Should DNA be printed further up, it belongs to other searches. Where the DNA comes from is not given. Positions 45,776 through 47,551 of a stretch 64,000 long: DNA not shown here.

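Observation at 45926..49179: Two translationally coupled, divergent secretin paralogs with no cognate secretion or pilus machinery nearby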

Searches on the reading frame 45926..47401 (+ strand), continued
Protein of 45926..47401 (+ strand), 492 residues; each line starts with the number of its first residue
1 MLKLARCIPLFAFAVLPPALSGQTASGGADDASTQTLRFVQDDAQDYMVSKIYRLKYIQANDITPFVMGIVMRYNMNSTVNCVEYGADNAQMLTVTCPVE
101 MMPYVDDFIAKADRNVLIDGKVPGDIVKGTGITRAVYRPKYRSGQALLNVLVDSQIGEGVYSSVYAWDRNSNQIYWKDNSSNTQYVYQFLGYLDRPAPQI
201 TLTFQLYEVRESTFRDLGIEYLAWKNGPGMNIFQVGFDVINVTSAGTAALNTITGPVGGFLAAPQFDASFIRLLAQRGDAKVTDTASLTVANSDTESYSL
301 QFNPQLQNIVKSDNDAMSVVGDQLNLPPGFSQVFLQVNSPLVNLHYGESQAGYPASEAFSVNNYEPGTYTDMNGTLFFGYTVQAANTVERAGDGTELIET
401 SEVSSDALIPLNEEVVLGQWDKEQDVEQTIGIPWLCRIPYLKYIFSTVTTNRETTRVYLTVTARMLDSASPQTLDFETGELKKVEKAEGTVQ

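Call 52: search_protein_families(library=ncbifam, proteins=[L066:8909-9922:+, L040:1645-3132:+, L040:3145-4536:+, L067:980-3280:+, L010:7542-9251:-, L010:5836-7521:-, L010:4533-5798:-, L078:14317-15444:+], max_evalue=0.00001)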
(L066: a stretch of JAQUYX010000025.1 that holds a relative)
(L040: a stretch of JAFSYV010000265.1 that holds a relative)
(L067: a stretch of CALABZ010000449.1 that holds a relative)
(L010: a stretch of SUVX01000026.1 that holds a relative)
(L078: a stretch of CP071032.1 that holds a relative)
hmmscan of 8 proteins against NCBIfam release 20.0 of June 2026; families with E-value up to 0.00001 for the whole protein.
L066:8909-9922:+ (337 aa): 4 families
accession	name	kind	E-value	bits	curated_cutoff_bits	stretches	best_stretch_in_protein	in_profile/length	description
TIGR00975.1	3a0107s03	equivalog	1.4e-111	372.5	205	1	30-333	1-309/315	phosphate ABC transporter substrate-binding protein PstS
NF008171.0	PRK10918.1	equivalog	4.8e-106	354.7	339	1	26-332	25-330/346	phosphate ABC transporter substrate-binding protein PstS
TIGR02136.1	ptsS_2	subfamily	1.8e-22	79.9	206.6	1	19-275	28-265/295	phosphate ABC transporter substrate-binding protein PstS family protein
TIGR04505.1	PtsS_plasma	equivalog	5.7e-07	29.2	175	0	25-78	26-79/334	phosphate ABC transporter substrate-binding protein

L040:1645-3132:+ (495 aa): 19 families
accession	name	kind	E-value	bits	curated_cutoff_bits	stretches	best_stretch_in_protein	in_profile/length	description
TIGR03813.2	Gln_GABA_anti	equivalog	1.4e-144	482.7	650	1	21-492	3-467/479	glutamine/gamma-aminobutyrate antiporter GadC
NF053662.1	Glu_GABA_anti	equivalog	2.3e-140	468.7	640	1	21-493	1-456/468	glutamate/gamma-aminobutyrate antiporter GadC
NF040513.1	antiport_TyrP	equivalog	2.8e-91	306.5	630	1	21-489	4-465/465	tyrosine-tyramine antiporter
TIGR00910.1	2A0307_GadC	equivalog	1.1e-77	261.8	673.5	1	30-484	21-468/511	glutamate/gamma-aminobutyrate antiporter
NF011775.0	PRK15238.1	equivalog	7.9e-27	94.2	400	1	15-484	2-491/500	glutamate/gamma-aminobutyrate family transporter YjeM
TIGR00909.1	2A0306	subfamily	1.1e-17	64.1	556.8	1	30-425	18-390/429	amino acid transporter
TIGR00905.1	2A0302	subfamily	3.3e-17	62.5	409.05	1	16-412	2-385/473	basic amino acid/polyamine antiporter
TIGR00911.1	2A0308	subfamily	9.5e-16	57.3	701.8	1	48-477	81-476/505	L-type amino acid transporter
NF007938.0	PRK10655.1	equivalog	8.5e-15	54.9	409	1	22-407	8-372/438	putrescine-ornithine antiporter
TIGR00908.1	2A0305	equivalog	5e-14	52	381.75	1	47-463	37-421/442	ethanolamine permease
NF007929.0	PRK10644.1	equivalog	1.2e-13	50.6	574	1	42-406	32-373/445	arginine/agmatine antiporter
NF053774.1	TmaoPremMsil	equivalog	2.3e-12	46.3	690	1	138-429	147-427/520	trimethylamine N-oxide permease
NF008245.0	PRK11021.1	equivalog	4.5e-12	45.7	284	1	52-409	44-367/419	L-methionine/branched-chain amino acid transporter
TIGR04298.1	his_histam_anti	equivalog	1.4e-10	41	750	1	44-411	27-374/429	histidine-histamine antiporter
NF053761.1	BrChAATpBcaP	equivalog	3.5e-10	39.5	690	1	22-423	24-410/460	branched-chain amino acid transporter BcaP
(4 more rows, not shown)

L040:3145-4536:+ (463 aa): 3 families
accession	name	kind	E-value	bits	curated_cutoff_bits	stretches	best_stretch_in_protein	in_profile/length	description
TIGR01788.1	Glu-decarb-GAD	equivalog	1.1e-186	620.7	380.4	1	17-445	2-430/431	glutamate decarboxylase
TIGR03812.1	tyr_de_CO2_Arch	equivalog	1.3e-37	129.5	299.4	1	60-411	25-351/375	tyrosine decarboxylase MfnA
NF002748.0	PRK02769.1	equivalog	5.9e-15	54.8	305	1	192-360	153-315/382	histidine decarboxylase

L067:980-3280:+ (766 aa): 6 families
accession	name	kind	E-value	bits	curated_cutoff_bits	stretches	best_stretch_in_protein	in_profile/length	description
NF011603.0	PRK15029.1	equivalog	1.6e-216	721.1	1167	1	10-765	4-755/756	arginine decarboxylase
NF011928.0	PRK15399.1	subfamily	2.3e-182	607.9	968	1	26-753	18-701/713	lysine decarboxylase LdcC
NF011929.0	PRK15400.1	subfamily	2.1e-169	565.1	1056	1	27-752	19-700/714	lysine decarboxylase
NF010092.0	PRK13578.1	subfamily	6.6e-125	418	794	1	84-765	47-719/720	ornithine decarboxylase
TIGR04301.1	ODC_inducible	exception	2.1e-122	409.7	1310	1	91-764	54-718/719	ornithine decarboxylase SpeF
TIGR04318.1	lacto_ODC_hypo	hypoth_equivalog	4.9e-118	395.3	950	1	134-761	77-692/695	putative ornithine decarboxylase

L010:7542-9251:- (569 aa): 19 families
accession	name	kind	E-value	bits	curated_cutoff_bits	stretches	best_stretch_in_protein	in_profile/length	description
TIGR02538.1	type_IV_pilB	equivalog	9.8e-201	668.2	675.65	1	10-564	4-562/564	type IV-A pilus assembly ATPase PilB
TIGR02533.1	type_II_gspE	equivalog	1.8e-188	627.2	630.25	1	83-564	4-486/486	type II secretion system ATPase GspE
NF053534.1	T4PilAsmATPsTfpB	equivalog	1.6e-138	462.7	850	1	34-563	47-581/584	type IV pilus assembly ATPase TfpB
NF007755.0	PRK10436.1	equivalog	2.1e-131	438.8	617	1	87-564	13-459/465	type II secretion system protein GspE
NF041000.1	ATPase_ComGA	equivalog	1.8e-77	259.9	300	1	190-455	2-266/267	competence type IV pilus ATPase ComGA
TIGR01420.1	pilT_fam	subfamily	6.8e-51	173.5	319.1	1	189-457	3-271/343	PilT/PilU family type 4a pilus ATPase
TIGR02525.1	plasmid_TraJ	equivalog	1.2e-29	103.5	368.3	1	282-434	119-272/372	plasmid transfer ATPase TraJ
TIGR02524.1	dot_icm_DotB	equivalog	1.1e-21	77.4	463.3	1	307-433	120-258/358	Dot/Icm type IV secretion system ATPase DotB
NF058587.1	archaellum_moto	equivalog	6e-17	61.6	550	1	248-432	213-394/527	archaellum flagellar ATPase motor FlaI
TIGR02782.1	TrbB_P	equivalog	9.1e-17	61.3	304.55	1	321-432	139-253/303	P-type conjugative transfer ATPase TrbB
NF010469.0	PRK13894.1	subfamily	1.4e-15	57.5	508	1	321-432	152-265/320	conjugal transfer ATPase TrbB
TIGR02788.1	VirB11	equivalog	1.9e-14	53.4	249.95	1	322-455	148-285/308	P-type DNA transfer ATPase VirB11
NF010407.0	PRK13833.1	subfamily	7.8e-13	48.5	499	1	322-434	148-262/323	conjugal transfer protein TrbB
NF008411.1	PRK11234.1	equivalog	1.3e-12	46.9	1170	1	14-153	490-625/723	cyclic di-3',5'-guanylate-activated glycosyltransferase NfrB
TIGR03819.1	heli_sec_ATPase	hypoth_equivalog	1.4e-12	47.4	373.15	1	280-447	139-313/340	TadA family conjugal transfer-associated ATPase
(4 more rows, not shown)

L010:5836-7521:- (561 aa): 17 families
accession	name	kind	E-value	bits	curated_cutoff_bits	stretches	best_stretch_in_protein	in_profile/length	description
TIGR02533.1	type_II_gspE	equivalog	1e-178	594.9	630.25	1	88-561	7-486/486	type II secretion system ATPase GspE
TIGR02538.1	type_IV_pilB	equivalog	1.8e-174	581.5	675.65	1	26-561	15-562/564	type IV-A pilus assembly ATPase PilB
NF053534.1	T4PilAsmATPsTfpB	equivalog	8.3e-135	450.4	850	1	68-559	81-580/584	type IV pilus assembly ATPase TfpB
NF007755.0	PRK10436.1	equivalog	5.9e-128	427.4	617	1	91-559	15-457/465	type II secretion system protein GspE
NF041000.1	ATPase_ComGA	equivalog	3.2e-75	252.6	300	1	188-452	3-266/267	competence type IV pilus ATPase ComGA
TIGR01420.1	pilT_fam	subfamily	2.5e-48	165.1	319.1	1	188-459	5-276/343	PilT/PilU family type 4a pilus ATPase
TIGR02525.1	plasmid_TraJ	equivalog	1.8e-25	89.7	368.3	1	279-431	119-272/372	plasmid transfer ATPase TraJ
TIGR02524.1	dot_icm_DotB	equivalog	5e-23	81.9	463.3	1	303-429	122-257/358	Dot/Icm type IV secretion system ATPase DotB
NF058587.1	archaellum_moto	equivalog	7.3e-17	61.3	550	1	318-430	278-395/527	archaellum flagellar ATPase motor FlaI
TIGR02782.1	TrbB_P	equivalog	2.4e-16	59.9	304.55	1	302-430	124-254/303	P-type conjugative transfer ATPase TrbB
TIGR03819.1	heli_sec_ATPase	hypoth_equivalog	1.4e-14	54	373.15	1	274-433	136-302/340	TadA family conjugal transfer-associated ATPase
NF010407.0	PRK13833.1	subfamily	1.9e-13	50.6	499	1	307-434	137-265/323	conjugal transfer protein TrbB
TIGR02788.1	VirB11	equivalog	4.8e-13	48.8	249.95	1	308-432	138-266/308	P-type DNA transfer ATPase VirB11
NF010469.0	PRK13894.1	subfamily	4.9e-13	49.1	508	1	305-429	140-265/320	conjugal transfer ATPase TrbB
NF053672.1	bindosome_BasE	exception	8.9e-10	37.9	1000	1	318-445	273-406/512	bindosome assembly system ATPase subunit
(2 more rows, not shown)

L010:4533-5798:- (421 aa): 6 families
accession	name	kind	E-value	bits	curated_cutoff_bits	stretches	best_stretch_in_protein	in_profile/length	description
NF052606.1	T4PiliAsmPilCMyx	equivalog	7.3e-119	397.3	700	1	2-418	20-416/419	type IV pilus assembly protein PilC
TIGR02120.1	GspF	equivalog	2.1e-115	386.2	424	1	4-416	1-397/401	type II secretion system inner membrane protein GspF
NF052607.1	T4PiliAsmPilCThrm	equivalog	1.9e-106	356.6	700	1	1-421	1-405/406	type IV pilus assembly protein PilC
NF047826.1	T3SSXpsF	equivalog_domain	1.7e-78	264.2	650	1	1-417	1-401/405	type II secretion system protein XpsF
NF007861.0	PRK10573.1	equivalog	1.2e-72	245.2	401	1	77-416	57-394/401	protein transport protein HofC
NF041012.2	T4P_ComGB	equivalog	8.8e-37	127.2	240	1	85-417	7-331/332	competence type IV pilus assembly protein ComGB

L078:14317-15444:+ (375 aa): 0 families

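Call 53: find_encoding_contigs(protein=P0346, flank=10000, max_places=2)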
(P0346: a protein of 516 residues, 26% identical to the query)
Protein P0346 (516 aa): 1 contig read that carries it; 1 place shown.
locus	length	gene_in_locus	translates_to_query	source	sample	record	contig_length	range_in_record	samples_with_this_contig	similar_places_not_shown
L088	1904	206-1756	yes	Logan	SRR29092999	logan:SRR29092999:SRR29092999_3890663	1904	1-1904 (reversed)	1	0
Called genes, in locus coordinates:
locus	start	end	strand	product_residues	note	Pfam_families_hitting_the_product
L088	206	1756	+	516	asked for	PF00263:Secretin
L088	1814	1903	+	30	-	?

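Call 54: find_encoding_contigs(protein=P0308, flank=10000, max_places=2)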
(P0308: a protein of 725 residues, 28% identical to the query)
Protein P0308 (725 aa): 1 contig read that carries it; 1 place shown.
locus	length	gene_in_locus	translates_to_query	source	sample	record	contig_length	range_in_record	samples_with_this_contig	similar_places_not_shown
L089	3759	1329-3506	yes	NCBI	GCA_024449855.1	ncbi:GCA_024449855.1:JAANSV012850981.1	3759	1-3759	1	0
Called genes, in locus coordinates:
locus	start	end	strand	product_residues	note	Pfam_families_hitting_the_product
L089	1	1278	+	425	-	?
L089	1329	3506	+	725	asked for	PF00263:Secretin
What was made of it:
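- Tried and rejected: Two distant representatives (P0346, P0308) sit on contigs too short to show context (calls 53, 54).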

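Call 57: find_homologous_proteins(query=L010:4533-5798:-)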
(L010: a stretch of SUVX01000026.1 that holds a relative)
Query L010:4533-5798:- (421 aa): 7857 proteins with E <= 0.001 among 8000 candidates; the best 120 are listed.
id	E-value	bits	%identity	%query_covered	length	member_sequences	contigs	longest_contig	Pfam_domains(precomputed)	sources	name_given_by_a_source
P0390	8.6e-260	879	98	100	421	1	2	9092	PF00482.29,PF28597.1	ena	-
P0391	4.9e-259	877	98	100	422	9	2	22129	PF00482.29,PF28597.1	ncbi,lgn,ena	-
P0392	8.2e-259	876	98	100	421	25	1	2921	PF00482.29,PF28597.1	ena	-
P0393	6.0e-257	870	97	100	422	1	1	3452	PF00482.29,PF28597.1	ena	-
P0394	1.9e-256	868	97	100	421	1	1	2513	PF00482.29,PF28597.1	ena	-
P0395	2.4e-256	868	97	100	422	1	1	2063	PF00482.29,PF28597.1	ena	-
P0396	3.4e-256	867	97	100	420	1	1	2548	PF00482.29,PF28597.1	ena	-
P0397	4.3e-254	860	96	100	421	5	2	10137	PF00482.29,PF28597.1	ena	-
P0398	6.8e-253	857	95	100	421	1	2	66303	PF00482.29,PF28597.1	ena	-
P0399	2.4e-252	855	95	100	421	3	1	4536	PF00482.29,PF28597.1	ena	-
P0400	2.9e-252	854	95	100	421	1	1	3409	PF00482.29,PF28597.1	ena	-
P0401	3.2e-252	854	95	100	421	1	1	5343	PF00482.29,PF28597.1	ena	-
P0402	3.3e-252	854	95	100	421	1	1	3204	PF00482.29,PF28597.1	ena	-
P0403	6.4e-252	853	95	100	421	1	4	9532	PF00482.29,PF28597.1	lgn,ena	-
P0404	8.6e-252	853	95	100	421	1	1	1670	PF00482.29,PF28597.1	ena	-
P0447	3.4e-205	699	77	100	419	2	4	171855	PF00482.29,PF28597.1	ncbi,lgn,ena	-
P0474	1.7e-199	681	75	100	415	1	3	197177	PF00482.29,PF28597.1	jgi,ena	-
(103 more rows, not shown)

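Call 58: find_encoding_contigs(protein=P0474, flank=10000, max_places=1)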
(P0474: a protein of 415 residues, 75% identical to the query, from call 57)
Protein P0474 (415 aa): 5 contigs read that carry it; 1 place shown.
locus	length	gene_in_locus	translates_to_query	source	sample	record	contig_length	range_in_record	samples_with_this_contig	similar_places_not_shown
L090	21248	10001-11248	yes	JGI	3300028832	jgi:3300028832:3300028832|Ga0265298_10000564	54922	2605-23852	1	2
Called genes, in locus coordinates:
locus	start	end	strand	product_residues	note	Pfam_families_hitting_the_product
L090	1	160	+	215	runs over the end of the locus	PF13580:SIS_2 (faint), PF01380:SIS (weak)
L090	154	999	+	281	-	PF01148:CTP_transf_1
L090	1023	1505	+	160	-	PF13404:HTH_AsnC-type (weak), PF13412:HTH_24, PF13730:HTH_36 (weak), PF01037:AsnC_trans_reg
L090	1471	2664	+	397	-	PF00155:Aminotran_1_2, PF01212:Beta_elim_lyase (weak), PF00266:Aminotran_5, PF01041:DegT_DnrJ_EryC1, PF01053:Cys_Met_Meta_PP (weak)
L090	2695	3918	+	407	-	PF00278:Orn_DAP_Arg_deC, PF02784:Orn_Arg_deC_N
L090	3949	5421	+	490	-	PF03747:ADP_ribosyl_GH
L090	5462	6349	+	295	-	-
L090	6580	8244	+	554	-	PF05157:MshEN, PF00437:T2SSE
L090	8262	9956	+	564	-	PF05157:MshEN, PF00437:T2SSE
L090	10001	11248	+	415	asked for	PF28597:T2SSF_N, PF00482:T2SSF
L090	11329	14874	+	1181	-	PF02811:PHP, PF07733:DNA_pol3_alpha, PF17657:DNA_pol3_finger, PF14579:HHH_6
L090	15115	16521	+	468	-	-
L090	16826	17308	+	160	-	-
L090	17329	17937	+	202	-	PF00730:HhH-GPD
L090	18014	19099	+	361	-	PF00657:Lipase_GDSL (weak), PF13472:Lipase_GDSL_2, PF17182:OSK (weak)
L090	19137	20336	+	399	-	PF01321:Creatinase_N, PF00557:Peptidase_M24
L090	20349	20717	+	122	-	PF07100:ASRT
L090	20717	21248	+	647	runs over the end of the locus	-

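Call 59: find_encoding_contigs(protein=P0447, flank=10000, max_places=1)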
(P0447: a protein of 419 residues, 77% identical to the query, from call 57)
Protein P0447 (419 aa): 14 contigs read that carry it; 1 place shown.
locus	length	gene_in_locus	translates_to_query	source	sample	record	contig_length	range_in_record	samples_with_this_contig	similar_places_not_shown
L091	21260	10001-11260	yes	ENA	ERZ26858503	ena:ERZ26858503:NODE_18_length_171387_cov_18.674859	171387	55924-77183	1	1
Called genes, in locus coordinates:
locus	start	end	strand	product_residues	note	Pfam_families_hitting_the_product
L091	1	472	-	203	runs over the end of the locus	-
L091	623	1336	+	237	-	PF18306:LDcluster4, PF03641:Lysine_decarbox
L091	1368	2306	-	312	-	PF04166:PdxA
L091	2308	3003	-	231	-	PF02511:Thy1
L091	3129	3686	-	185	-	PF03886:ABC_trans_aux (weak)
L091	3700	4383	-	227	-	PF13428:TPR_14 (faint), PF01476:LysM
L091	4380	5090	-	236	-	PF04452:Methyltrans_RNA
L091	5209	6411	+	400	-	PF22025:ThiI_fer, PF02926:THUMP, PF02568:ThiI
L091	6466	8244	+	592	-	PF05157:MshEN, PF00437:T2SSE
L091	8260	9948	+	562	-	PF05157:MshEN, PF00437:T2SSE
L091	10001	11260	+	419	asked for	PF28597:T2SSF_N, PF00482:T2SSF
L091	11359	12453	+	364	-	PF00483:NTP_transferase, PF12804:NTP_transf_3, PF22640:ManC_GMP_beta-helix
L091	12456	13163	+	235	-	PF03309:Pan_kinase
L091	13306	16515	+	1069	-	PF25596:CPSase_L_D1, PF02222:ATP-grasp, PF02786:CPSase_L_D2, PF07478:Dala_Dala_lig_C, PF02787:CPSase_L_D3, PF25596:CPSase_L_D1, PF02786:CPSase_L_D2, PF02222:ATP-grasp, +7 more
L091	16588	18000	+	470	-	PF13185:GAF_2, PF01590:GAF, PF07228:SpoIIE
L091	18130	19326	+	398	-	PF00334:NDK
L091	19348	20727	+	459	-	PF13231:PMT_2 (weak)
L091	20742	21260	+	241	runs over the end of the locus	-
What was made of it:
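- GspE-GspE-GspF sits alone among housekeeping genes in L090 and L091 (calls 58, 59). Two GspE-type ATPases are also encoded in tandem (calls 58, 59).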

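Call 61: list_cluster_members(proteins=[P0303, P0311, P0326, P0340, P0348, P0354, P0362, P0367, P0374, P0388])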
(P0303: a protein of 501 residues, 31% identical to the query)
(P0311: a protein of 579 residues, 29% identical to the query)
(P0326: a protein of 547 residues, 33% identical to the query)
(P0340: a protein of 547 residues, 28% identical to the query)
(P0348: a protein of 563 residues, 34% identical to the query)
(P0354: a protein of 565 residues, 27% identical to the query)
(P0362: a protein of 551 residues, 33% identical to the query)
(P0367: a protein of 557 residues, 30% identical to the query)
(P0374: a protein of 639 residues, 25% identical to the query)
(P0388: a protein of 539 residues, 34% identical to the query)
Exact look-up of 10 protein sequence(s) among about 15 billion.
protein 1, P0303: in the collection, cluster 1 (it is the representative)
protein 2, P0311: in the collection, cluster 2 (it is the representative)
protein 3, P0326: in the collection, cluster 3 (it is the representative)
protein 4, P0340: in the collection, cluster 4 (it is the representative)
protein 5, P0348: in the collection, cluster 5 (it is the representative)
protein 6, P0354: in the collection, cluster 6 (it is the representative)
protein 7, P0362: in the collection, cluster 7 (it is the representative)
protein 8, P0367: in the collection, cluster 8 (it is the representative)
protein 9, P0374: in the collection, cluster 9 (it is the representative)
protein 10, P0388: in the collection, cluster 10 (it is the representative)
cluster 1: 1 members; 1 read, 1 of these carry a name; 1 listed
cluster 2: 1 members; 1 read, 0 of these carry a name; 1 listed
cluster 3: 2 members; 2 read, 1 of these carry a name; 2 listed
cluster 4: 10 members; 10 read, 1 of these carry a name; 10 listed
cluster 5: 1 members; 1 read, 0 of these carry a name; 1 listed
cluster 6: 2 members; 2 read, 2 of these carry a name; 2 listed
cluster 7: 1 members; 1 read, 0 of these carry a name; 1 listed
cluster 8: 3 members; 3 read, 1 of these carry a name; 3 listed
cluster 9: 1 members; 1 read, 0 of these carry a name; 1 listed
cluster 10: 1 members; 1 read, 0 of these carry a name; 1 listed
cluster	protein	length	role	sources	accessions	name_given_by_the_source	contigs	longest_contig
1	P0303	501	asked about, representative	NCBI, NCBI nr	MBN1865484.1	MAG: hypothetical protein JW808_11340 [Victivallales bacterium] | hypothetical protein [Victivallales bacterium]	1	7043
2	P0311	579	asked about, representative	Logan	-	-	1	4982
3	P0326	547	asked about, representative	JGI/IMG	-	hypothetical protein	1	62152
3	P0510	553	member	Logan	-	-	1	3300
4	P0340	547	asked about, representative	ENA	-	-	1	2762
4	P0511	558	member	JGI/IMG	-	type II secretory pathway component GspD/PulD (secretin)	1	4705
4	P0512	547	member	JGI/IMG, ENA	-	-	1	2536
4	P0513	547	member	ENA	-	-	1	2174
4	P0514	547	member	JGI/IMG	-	-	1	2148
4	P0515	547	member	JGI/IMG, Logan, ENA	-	-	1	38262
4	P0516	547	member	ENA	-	-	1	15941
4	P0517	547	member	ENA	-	-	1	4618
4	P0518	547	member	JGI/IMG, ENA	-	-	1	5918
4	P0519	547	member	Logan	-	-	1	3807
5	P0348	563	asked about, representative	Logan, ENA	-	-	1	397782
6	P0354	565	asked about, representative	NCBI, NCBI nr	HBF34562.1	TPA: hypothetical protein DDW35_08355 [Candidatus Sumerlaeota bacterium] | hypothetical protein [Candidatus Sumerlaeota bacterium]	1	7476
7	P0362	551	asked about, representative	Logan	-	-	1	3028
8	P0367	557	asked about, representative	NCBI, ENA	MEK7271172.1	MAG: hypothetical protein AAB215_09570 [Planctomycetota bacterium]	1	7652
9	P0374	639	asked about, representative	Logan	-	-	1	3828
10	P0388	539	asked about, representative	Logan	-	-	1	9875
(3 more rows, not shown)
